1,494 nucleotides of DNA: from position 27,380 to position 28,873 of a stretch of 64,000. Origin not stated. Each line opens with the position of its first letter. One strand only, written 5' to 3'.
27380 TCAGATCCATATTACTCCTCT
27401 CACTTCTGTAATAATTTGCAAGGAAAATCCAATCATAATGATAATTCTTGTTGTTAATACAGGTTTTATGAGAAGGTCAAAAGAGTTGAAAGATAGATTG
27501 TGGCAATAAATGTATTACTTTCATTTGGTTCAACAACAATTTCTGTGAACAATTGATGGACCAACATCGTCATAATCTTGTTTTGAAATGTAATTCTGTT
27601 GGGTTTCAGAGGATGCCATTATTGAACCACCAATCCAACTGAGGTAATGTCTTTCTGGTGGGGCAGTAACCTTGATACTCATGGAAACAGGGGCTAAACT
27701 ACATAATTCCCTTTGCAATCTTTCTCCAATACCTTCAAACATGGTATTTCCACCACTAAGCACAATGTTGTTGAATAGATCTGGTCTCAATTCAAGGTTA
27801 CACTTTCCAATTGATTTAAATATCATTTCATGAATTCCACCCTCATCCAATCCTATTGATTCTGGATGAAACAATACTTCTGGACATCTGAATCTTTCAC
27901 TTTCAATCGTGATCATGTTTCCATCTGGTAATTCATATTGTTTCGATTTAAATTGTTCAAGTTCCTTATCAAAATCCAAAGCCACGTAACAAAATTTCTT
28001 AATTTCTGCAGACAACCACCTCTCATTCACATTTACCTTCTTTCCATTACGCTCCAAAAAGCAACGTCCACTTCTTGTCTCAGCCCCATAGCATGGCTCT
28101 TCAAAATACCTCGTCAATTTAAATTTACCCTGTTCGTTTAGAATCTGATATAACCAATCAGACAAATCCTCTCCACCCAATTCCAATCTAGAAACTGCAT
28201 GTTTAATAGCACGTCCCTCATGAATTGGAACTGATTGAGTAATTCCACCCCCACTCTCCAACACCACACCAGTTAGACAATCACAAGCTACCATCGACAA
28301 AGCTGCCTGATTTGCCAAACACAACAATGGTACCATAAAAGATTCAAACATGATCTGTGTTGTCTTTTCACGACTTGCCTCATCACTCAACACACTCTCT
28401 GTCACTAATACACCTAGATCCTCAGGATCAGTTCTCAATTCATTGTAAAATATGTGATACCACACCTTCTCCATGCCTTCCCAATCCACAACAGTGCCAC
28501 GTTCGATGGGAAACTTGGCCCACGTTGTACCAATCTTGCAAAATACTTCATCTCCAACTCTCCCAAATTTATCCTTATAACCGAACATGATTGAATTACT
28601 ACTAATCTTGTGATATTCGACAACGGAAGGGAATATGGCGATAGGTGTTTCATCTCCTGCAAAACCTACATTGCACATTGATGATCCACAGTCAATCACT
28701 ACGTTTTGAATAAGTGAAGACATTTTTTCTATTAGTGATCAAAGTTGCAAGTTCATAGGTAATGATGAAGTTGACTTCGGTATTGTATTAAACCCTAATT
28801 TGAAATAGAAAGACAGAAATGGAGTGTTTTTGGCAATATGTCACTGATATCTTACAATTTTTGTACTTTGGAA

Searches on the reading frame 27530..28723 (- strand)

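Call 49: search_protein_families(library=pfam, proteins=[window:27530-28723:-], max_evalue=0.00001)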
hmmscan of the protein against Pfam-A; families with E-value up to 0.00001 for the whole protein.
window:27530-28723:- (397 aa): 1 family
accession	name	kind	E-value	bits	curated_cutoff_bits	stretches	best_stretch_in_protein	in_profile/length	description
PF00022.25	Actin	-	1.4e-99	333.9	27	1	5-396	4-409/410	Actin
